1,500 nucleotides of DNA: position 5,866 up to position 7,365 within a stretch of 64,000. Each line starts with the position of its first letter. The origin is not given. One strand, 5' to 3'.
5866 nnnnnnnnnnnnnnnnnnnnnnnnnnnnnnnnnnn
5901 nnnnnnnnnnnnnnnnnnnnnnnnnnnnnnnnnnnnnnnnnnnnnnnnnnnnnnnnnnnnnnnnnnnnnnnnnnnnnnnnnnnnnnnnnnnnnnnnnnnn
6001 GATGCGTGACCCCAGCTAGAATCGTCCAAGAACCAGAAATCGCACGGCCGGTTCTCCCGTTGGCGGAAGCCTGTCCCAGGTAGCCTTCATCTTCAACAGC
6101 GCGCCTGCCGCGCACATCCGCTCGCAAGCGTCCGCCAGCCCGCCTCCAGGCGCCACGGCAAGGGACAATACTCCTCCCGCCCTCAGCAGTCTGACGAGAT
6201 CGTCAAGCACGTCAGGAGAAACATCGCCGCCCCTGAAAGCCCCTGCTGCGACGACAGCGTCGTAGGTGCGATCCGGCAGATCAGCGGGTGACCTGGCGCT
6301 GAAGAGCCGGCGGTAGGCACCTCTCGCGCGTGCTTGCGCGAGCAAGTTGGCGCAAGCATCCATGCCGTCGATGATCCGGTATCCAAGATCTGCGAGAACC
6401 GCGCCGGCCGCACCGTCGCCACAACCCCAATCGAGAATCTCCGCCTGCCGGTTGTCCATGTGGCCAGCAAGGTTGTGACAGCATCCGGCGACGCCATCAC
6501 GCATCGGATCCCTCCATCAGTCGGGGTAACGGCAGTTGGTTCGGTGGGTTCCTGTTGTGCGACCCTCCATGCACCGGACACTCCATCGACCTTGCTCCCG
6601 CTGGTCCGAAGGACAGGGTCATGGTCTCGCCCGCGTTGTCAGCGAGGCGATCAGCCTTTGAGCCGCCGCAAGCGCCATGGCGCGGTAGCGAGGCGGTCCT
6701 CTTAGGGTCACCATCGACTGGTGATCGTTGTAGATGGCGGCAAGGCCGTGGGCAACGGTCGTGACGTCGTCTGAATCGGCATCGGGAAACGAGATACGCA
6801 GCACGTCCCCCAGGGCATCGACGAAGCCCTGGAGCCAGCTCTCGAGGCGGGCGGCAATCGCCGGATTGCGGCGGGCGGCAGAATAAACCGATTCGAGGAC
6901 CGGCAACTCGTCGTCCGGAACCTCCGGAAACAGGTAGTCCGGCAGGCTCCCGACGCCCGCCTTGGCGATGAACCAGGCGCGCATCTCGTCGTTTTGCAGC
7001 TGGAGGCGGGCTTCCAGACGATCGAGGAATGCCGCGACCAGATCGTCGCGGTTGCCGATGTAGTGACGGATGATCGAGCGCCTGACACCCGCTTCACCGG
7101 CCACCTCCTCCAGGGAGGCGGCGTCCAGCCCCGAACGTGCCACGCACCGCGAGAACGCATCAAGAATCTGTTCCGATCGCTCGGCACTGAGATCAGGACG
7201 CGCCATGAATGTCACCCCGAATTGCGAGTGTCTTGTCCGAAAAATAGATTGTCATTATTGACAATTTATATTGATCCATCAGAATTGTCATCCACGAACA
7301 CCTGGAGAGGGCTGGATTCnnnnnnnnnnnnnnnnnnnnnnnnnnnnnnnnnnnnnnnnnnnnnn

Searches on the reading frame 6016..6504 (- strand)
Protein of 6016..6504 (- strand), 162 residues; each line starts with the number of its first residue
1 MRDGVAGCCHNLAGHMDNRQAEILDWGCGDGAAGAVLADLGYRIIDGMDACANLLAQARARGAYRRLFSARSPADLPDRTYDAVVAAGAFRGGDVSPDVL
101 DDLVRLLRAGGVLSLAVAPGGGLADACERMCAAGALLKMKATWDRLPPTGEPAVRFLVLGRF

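Call 4: search_protein_families(library=pfam, proteins=[window:6016-6504:-], max_evalue=0.01)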
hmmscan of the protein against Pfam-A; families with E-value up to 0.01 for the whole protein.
window:6016-6504:- (162 aa): 6 families
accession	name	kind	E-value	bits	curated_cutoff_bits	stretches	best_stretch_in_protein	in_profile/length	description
PF08241.18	Methyltransf_11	-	2e-09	38.4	21.2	1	24-114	1-94/95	Methyltransferase domain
PF13649.12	Methyltransf_25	-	5.4e-09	37.1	27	1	23-111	1-97/97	Methyltransferase domain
PF08242.18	Methyltransf_12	-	5.6e-08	33.9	30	1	24-113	1-98/98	Methyltransferase domain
PF13489.12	Methyltransf_23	-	2.7e-06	27.7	27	1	17-116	20-117/164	Methyltransferase domain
PF13847.12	Methyltransf_31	-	0.00038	20.6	27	1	20-116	4-110/145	Methyltransferase domain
PF05175.20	MTS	-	0.0027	17.8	23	1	12-104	23-123/170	Methyltransferase small domain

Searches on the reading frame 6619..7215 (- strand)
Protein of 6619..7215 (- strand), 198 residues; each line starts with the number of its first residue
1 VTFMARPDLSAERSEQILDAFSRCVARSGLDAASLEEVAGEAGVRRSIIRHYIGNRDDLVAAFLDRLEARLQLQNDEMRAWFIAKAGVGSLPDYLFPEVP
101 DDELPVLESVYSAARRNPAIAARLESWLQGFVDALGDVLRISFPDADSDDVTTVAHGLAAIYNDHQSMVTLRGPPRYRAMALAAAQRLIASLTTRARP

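Call 4: search_protein_families(library=pfam, proteins=[window:6619-7215:-], max_evalue=0.01)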
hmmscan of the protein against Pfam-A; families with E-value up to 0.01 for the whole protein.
window:6619-7215:- (198 aa): 1 family
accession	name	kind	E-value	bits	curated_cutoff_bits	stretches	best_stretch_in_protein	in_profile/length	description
PF00440.29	TetR_N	-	1.6e-05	25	24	1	17-62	1-46/47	Bacterial regulatory proteins, tetR family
